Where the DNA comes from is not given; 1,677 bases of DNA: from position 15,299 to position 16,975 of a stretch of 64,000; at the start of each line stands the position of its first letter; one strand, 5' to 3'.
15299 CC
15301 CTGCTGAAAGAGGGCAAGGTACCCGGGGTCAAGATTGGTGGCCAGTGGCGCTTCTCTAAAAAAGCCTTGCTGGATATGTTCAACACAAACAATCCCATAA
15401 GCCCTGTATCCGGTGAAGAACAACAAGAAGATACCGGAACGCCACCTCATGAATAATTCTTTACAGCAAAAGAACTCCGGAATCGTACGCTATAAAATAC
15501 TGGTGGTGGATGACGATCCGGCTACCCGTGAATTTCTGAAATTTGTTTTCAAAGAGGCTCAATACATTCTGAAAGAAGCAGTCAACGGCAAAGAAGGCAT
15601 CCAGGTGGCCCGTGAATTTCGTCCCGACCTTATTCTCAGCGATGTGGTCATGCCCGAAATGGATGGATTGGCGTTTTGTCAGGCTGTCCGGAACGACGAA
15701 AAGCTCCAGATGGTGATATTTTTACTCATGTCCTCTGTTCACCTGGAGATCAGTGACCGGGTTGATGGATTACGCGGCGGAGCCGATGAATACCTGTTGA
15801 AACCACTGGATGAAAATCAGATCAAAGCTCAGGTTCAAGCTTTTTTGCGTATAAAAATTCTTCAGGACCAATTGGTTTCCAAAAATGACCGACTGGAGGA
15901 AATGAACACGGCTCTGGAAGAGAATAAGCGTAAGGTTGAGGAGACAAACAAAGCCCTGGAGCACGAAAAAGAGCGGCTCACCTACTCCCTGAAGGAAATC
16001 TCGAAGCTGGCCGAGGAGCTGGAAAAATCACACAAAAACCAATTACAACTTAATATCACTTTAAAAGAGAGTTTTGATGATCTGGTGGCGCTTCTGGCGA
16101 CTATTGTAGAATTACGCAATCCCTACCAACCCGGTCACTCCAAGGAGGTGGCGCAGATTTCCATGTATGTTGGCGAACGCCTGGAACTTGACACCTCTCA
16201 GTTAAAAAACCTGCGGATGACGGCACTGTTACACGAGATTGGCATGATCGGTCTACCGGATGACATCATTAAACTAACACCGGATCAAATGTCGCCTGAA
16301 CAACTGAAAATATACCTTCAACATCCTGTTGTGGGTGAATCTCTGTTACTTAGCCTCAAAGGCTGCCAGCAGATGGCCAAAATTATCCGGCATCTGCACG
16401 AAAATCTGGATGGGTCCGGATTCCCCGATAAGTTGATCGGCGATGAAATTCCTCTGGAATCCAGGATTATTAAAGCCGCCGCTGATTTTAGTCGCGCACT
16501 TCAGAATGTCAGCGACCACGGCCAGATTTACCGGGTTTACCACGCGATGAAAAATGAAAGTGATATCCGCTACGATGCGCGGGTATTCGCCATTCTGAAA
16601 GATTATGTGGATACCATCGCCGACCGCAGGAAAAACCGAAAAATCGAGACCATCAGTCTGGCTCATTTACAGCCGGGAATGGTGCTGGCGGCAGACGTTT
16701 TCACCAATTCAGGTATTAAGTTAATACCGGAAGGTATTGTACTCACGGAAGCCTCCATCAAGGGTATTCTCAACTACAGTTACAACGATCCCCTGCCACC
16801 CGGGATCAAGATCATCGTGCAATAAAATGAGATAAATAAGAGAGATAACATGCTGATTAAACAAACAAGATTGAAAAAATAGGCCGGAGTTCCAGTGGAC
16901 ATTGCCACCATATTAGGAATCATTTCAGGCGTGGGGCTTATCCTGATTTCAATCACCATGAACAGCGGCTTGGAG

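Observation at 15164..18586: Sigma-28 operon coupling an HTH protein and a REC/HD-GYP-like regulator to a dedicated second stator (MotAB set 1)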

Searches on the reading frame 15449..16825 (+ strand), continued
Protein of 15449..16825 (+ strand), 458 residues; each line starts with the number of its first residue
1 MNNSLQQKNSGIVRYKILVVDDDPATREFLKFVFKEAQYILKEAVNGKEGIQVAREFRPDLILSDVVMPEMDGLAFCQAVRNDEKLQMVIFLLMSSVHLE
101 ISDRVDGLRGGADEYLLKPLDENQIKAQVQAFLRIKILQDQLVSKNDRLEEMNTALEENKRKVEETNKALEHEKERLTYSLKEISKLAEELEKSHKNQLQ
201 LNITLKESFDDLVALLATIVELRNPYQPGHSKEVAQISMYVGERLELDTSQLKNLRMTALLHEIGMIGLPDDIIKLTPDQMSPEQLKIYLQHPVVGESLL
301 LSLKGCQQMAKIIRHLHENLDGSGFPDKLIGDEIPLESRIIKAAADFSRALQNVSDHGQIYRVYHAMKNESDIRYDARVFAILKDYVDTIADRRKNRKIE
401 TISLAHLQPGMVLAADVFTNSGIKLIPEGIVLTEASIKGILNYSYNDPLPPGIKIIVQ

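Call 68: find_encoding_contigs(protein=P0053, flank=5000, max_places=1)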
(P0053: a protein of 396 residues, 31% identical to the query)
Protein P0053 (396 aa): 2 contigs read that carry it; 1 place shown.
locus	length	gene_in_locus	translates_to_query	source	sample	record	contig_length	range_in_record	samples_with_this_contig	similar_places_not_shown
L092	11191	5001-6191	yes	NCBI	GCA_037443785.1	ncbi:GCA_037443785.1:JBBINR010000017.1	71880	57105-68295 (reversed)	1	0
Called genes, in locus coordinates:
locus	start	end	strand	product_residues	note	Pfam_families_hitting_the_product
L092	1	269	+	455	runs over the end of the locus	PF22638:FlgK_D1, PF06429:Flg_bbr_C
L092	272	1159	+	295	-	PF00669:Flagellin_N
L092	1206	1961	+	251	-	PF20560:MotA_N, PF01618:MotA_ExbB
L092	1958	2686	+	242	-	PF13677:MotB_plug, PF00691:OmpA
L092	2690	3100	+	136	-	PF02623:FliW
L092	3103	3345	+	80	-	PF02599:CsrA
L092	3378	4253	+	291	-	PF20560:MotA_N, PF01618:MotA_ExbB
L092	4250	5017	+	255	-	PF13677:MotB_plug, PF00691:OmpA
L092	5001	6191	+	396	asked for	PF00072:Response_reg, PF13487:HD_5, PF01966:HD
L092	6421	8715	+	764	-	PF01464:SLT, PF01476:LysM, PF22310:NMB0315_dom_I (faint), PF23446:LysM1_NFP_LYK (faint), PF23473:LysM3_LYK4_5 (faint), PF23577:LysM_RLK (faint), PF01476:LysM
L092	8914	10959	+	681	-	-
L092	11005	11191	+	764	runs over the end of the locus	PF18962:Por_Secre_tail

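Call 79: search_protein_families(library=ncbifam, proteins=[L039:5857-7290:+, L040:5959-7275:+, L033:5983-7173:+, L020:5950-7323:+, L002:6001-7341:+], max_evalue=1e-30)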
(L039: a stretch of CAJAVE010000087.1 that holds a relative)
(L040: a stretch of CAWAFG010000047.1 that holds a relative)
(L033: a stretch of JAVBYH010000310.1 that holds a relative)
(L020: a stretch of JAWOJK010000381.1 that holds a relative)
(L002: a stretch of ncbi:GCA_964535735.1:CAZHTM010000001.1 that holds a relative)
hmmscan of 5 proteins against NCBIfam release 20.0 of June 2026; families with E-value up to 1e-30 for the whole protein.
L039:5857-7290:+ (477 aa): 1 family
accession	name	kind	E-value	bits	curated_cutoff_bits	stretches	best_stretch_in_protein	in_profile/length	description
NF053512.1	nitric_RR_NosR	exception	3.2e-162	540.4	400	1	49-469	1-418/422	response regulator c-di-GMP phosphodiesterase, NosR family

L040:5959-7275:+ (438 aa): 1 family
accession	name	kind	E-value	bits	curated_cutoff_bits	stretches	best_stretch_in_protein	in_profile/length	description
NF053512.1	nitric_RR_NosR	exception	7.3e-162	539.2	400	1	17-433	1-421/422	response regulator c-di-GMP phosphodiesterase, NosR family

L033:5983-7173:+ (396 aa): 1 family
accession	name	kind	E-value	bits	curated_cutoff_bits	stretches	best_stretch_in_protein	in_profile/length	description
NF053512.1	nitric_RR_NosR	exception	1.8e-69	234.8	400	1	131-384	155-412/422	response regulator c-di-GMP phosphodiesterase, NosR family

L020:5950-7323:+ (457 aa): 1 family
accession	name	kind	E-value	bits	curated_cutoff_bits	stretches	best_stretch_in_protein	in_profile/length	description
NF053512.1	nitric_RR_NosR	exception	1.1e-70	238.8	400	1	19-453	1-420/422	response regulator c-di-GMP phosphodiesterase, NosR family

L002:6001-7341:+ (446 aa): 1 family
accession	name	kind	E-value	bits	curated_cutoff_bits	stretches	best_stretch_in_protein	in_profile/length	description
NF053512.1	nitric_RR_NosR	exception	1.5e-77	261.4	400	1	7-439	1-417/422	response regulator c-di-GMP phosphodiesterase, NosR family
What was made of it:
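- On NosR family (NF053512): True members L039 and L040 score about 540 bits (call 79).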

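Call 87: search_protein_families(library=ncbifam, proteins=[L033:4328-5197:+, L091:3343-4206:+, L006:4273-5130:+, L091:1132-1914:+, L020:7330-8130:+], max_evalue=1e-10)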
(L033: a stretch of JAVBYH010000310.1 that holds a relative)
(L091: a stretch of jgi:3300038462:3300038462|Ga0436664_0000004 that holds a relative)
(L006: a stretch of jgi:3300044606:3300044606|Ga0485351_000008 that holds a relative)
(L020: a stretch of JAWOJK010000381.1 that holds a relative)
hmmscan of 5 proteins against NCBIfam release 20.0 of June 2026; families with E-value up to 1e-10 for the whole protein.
L033:4328-5197:+ (289 aa): 5 families
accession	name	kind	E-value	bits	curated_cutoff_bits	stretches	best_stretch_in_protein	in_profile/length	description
TIGR03818.1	MotA1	equivalog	7.6e-95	317.3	303.8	1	1-281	1-281/282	flagellar motor stator protein MotA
NF005997.1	PRK08124.1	equivalog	6.6e-27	94.1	340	1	2-259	4-240/259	flagellar motor stator protein MotA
NF006583.0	PRK09109.1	equivalog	9.9e-23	80.5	237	1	3-256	5-236/246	flagellar motor protein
NF006284.1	PRK08456.1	equivalog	8.9e-16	57.8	380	1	3-256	5-236/252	flagellar motor stator protein MotA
NF005383.1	PRK06926.1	equivalog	1.7e-15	56.7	394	1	3-255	12-240/271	flagellar motor protein MotP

L091:3343-4206:+ (287 aa): 6 families
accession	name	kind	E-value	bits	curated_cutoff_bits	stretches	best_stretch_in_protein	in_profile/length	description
TIGR03818.1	MotA1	equivalog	2e-101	338.8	303.8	1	1-281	1-281/282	flagellar motor stator protein MotA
NF006583.0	PRK09109.1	equivalog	2.1e-27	95.8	237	1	3-257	5-237/246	flagellar motor protein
NF005997.1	PRK08124.1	equivalog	3e-22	78.8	340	1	2-262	4-243/259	flagellar motor stator protein MotA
NF005383.1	PRK06926.1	equivalog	2.2e-16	59.7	394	1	3-258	12-243/271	flagellar motor protein MotP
NF006527.0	PRK08990.1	equivalog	2.9e-14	53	341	1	11-268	12-245/254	flagellar motor protein PomA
NF006284.1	PRK08456.1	equivalog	3.1e-13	49.5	380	1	3-255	5-235/252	flagellar motor stator protein MotA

L006:4273-5130:+ (285 aa): 6 families
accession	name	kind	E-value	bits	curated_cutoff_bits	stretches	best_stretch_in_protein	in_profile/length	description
TIGR03818.1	MotA1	equivalog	2.5e-116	387.8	303.8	1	1-281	1-281/282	flagellar motor stator protein MotA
NF005997.1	PRK08124.1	equivalog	2.3e-26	92.3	340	1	2-255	4-236/259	flagellar motor stator protein MotA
NF006583.0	PRK09109.1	equivalog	4.8e-25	88.1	237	1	3-254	5-234/246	flagellar motor protein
NF006284.1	PRK08456.1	equivalog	4.6e-19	68.6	380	1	3-254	5-234/252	flagellar motor stator protein MotA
NF005383.1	PRK06926.1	equivalog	1e-17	64.1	394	1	3-255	12-240/271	flagellar motor protein MotP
NF006527.0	PRK08990.1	equivalog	2e-11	43.7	341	0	3-255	5-232/254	flagellar motor protein PomA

L091:1132-1914:+ (260 aa): 7 families
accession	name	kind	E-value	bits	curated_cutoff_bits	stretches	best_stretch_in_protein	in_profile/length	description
NF005997.1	PRK08124.1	equivalog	1.9e-67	227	340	1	6-255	2-251/259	flagellar motor stator protein MotA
NF006583.0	PRK09109.1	equivalog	6.7e-67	225.2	237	1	6-248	2-243/246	flagellar motor protein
NF006527.0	PRK08990.1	equivalog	1.2e-51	175.5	341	1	6-257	2-249/254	flagellar motor protein PomA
NF005383.1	PRK06926.1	equivalog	1.9e-50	171.4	394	1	4-256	3-256/271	flagellar motor protein MotP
NF006284.1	PRK08456.1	equivalog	1.4e-39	135.8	380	1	5-254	1-249/252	flagellar motor stator protein MotA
NF005237.0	PRK06743.1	equivalog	2.6e-26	92.5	373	1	2-249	15-264/277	flagellar motor protein MotP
TIGR03818.1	MotA1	equivalog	3.5e-24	85.4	303.8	1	9-241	3-256/282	flagellar motor stator protein MotA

L020:7330-8130:+ (266 aa): 7 families
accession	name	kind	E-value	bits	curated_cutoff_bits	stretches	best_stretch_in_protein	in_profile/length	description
NF006527.0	PRK08990.1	equivalog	4.5e-84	281.7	341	1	1-253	1-251/254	flagellar motor protein PomA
NF005383.1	PRK06926.1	equivalog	1.5e-69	234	394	1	1-259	4-265/271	flagellar motor protein MotP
NF006583.0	PRK09109.1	equivalog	1.2e-60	204.7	237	1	1-244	1-245/246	flagellar motor protein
NF005997.1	PRK08124.1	equivalog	6.3e-60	202.3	340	1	1-250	1-252/259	flagellar motor stator protein MotA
NF005237.0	PRK06743.1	equivalog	4.4e-41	141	373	1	2-255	19-276/277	flagellar motor protein MotP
NF006284.1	PRK08456.1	equivalog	3.8e-37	127.8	380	1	1-247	1-248/252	flagellar motor stator protein MotA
TIGR03818.1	MotA1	equivalog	5.7e-21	74.9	303.8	1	5-235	3-256/282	flagellar motor stator protein MotA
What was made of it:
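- The order is regulator→MotAB in groups A and B, and MotAB→regulator in group C. It also survives a change of stator class: PomA/MotP-like in A and B, TIGR03818 E. coli-type MotA in C (call 87).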

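Call 96: list_cluster_members(proteins=[P0044, P0093, P0057, P0053, P0047, P0078, P0059, P0118, P0018, P0030])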
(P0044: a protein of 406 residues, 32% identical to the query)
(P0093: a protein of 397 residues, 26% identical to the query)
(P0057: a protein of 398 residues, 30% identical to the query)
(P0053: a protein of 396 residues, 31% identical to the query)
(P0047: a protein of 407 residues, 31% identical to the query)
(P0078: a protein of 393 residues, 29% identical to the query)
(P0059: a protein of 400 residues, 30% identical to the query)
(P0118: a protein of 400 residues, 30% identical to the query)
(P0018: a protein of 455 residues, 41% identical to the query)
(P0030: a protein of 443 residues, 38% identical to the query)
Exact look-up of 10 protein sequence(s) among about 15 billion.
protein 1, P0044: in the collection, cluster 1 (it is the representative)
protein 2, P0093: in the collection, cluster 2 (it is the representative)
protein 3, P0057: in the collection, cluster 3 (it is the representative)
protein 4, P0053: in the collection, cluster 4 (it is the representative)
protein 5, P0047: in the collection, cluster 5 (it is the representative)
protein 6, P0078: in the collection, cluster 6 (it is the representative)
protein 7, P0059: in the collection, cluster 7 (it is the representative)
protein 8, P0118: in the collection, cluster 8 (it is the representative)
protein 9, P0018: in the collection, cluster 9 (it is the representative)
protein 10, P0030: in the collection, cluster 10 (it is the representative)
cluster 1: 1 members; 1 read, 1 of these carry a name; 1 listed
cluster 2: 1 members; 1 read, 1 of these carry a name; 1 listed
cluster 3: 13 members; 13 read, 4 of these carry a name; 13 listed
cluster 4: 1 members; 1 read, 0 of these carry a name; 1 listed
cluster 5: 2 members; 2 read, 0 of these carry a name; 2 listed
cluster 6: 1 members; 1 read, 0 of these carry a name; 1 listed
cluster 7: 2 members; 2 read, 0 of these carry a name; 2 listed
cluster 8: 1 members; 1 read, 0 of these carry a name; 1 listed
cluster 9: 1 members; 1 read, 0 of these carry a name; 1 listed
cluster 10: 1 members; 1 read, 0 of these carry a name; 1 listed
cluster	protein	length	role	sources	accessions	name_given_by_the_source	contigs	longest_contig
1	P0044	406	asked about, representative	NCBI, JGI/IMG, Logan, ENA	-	response regulator RpfG family c-di-GMP phosphodiesterase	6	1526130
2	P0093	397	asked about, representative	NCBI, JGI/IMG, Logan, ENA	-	response regulator RpfG family c-di-GMP phosphodiesterase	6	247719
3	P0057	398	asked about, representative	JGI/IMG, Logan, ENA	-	-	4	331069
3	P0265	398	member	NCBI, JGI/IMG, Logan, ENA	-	putative two-component system response regulator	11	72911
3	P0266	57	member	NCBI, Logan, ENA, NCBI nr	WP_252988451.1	hypothetical protein [Shigella flexneri]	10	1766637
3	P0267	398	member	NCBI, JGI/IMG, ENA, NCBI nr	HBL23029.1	MAG TPA: hypothetical protein DDZ40_02815 [Deltaproteobacteria bacterium] | hypothetical protein [Deltaproteobacteria bacterium]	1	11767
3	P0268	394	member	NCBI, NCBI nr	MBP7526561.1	MAG: response regulator [Syntrophorhabdaceae bacterium] | response regulator [Syntrophorhabdaceae bacterium]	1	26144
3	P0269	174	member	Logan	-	-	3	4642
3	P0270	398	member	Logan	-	-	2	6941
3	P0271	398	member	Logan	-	-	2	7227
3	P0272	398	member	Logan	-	-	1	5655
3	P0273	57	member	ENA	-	-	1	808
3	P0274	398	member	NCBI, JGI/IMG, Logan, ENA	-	-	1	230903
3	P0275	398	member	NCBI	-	-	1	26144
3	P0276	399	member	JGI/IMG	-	-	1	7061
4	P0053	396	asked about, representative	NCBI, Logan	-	-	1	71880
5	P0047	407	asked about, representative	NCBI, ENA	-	-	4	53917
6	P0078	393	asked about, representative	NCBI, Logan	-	-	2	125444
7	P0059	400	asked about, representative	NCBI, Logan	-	-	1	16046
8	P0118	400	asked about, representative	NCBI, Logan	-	-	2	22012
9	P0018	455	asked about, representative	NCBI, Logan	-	-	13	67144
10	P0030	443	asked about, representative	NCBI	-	-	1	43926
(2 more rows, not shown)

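Call 98: find_encoding_contigs(protein=P0001, flank=1000, max_places=3)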
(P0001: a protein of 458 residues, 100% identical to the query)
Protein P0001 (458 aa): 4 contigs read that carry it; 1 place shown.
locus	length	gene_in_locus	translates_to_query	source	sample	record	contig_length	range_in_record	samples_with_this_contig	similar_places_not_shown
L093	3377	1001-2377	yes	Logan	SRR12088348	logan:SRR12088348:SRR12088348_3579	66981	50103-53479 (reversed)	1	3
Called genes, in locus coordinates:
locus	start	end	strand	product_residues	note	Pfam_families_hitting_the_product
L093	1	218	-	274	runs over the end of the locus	PF00669:Flagellin_N, PF00700:Flagellin_C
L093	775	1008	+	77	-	PF12728:HTH_17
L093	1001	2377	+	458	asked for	PF00072:Response_reg, PF13487:HD_5, PF01966:HD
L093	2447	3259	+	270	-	PF01618:MotA_ExbB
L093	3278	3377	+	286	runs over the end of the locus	PF13677:MotB_plug, PF00691:OmpA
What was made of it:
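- Checked: An independent gene caller on a public assembly of the same DNA calls the same 77/458/270/286-aa products (call 98).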

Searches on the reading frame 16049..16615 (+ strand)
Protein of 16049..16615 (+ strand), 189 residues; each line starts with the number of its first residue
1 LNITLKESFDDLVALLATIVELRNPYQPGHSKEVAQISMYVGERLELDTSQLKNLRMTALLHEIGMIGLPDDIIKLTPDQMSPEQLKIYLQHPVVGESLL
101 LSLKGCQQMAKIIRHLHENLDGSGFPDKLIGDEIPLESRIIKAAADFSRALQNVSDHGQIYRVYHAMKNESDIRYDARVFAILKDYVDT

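Call 73: search_solved_structures(query=window:16049-16615:+, max_evalue=0.001, show_alignments=5)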
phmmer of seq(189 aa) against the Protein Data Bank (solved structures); distinct sequences matched with E-value up to 0.001: 6.
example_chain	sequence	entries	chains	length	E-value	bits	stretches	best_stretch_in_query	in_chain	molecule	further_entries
5z7c_A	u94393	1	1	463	2e-24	89.9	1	11-150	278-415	3'3'-cGAMP-specific phosphodiesterase 3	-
4mcw_A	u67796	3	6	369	2.2e-11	47.4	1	5-147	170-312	Metal dependent phosphohydrolase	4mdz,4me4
9rbz_A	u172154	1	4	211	3e-10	43.7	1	15-148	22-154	HD domain/sensory box protein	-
4r8z_A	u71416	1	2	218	6.3e-10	42.7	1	9-147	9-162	Cyclic di-GMP phosphodiesterase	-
9rc0_A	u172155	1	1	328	8.6e-10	42.2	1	15-148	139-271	HD domain/sensory box protein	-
3tm8_A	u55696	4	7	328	0.00018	24.9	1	28-136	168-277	Uncharacterized protein | Uncharacterized protein Bd1817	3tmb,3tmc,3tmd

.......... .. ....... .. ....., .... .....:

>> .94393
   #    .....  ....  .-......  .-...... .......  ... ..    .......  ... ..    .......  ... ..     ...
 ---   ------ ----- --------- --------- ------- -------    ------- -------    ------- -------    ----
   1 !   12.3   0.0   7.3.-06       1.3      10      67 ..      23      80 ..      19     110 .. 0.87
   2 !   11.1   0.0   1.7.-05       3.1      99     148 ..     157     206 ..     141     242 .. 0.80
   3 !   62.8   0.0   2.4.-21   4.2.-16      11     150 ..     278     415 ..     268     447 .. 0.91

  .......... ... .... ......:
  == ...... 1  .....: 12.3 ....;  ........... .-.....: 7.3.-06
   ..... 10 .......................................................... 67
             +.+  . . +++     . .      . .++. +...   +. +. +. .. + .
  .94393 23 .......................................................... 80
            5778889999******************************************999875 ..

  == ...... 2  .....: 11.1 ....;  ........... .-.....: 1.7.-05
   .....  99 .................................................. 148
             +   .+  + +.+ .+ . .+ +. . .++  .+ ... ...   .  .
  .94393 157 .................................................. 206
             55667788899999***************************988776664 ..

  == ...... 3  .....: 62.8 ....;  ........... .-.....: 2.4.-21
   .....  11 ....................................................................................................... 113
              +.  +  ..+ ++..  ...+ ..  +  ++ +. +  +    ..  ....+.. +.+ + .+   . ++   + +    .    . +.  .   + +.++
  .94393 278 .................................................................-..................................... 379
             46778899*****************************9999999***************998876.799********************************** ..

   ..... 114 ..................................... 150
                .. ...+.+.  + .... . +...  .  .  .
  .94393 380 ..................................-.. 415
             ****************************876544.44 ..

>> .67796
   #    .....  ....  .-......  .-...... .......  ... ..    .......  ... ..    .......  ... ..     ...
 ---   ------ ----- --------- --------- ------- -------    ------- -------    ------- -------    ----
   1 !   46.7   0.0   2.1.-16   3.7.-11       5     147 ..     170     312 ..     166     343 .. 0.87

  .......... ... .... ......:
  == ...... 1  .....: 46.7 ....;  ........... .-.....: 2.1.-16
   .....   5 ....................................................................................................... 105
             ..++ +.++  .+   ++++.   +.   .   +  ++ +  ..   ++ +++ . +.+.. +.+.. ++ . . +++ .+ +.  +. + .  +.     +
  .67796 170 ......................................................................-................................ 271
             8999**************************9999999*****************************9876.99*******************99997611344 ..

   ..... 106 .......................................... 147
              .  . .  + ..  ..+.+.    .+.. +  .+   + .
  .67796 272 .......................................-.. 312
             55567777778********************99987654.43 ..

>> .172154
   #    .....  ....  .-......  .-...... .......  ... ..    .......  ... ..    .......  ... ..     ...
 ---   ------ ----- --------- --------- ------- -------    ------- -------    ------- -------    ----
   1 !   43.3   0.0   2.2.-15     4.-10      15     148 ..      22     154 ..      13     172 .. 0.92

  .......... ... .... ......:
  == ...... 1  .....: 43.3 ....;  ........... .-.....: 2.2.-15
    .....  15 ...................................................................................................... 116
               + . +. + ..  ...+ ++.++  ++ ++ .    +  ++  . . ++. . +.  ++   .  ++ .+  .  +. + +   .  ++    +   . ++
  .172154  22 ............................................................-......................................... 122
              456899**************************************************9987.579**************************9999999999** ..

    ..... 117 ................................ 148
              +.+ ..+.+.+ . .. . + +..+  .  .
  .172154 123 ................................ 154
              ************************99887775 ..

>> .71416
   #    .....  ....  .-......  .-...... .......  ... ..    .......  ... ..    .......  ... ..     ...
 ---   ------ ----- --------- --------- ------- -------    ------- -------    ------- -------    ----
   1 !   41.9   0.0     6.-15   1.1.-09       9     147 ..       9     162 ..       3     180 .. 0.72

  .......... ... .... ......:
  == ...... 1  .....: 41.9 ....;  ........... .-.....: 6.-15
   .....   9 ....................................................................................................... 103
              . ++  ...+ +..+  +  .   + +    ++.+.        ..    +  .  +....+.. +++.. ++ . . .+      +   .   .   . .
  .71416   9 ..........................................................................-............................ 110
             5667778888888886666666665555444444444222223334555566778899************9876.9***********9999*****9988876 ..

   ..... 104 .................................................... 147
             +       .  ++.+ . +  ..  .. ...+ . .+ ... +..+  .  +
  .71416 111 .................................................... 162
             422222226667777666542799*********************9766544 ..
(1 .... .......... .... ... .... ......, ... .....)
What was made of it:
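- On HD-GYP c-di-GMP phosphodiesterase (RpfG-type response regulator): Lys is replaced by Met in the window (call 73).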

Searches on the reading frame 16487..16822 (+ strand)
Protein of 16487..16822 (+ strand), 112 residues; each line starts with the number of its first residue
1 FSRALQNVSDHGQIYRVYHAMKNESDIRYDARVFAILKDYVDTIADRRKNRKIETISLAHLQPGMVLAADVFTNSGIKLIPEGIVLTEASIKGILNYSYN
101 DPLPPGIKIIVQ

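Call 32: search_protein_families(library=pfam, proteins=[window:16487-16822:+], max_evalue=10)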
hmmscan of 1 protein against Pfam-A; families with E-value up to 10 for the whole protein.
seq(112 aa): 0 families
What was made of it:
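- Tried and rejected: There is no Pfam hit even at E = 10 (call 32).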
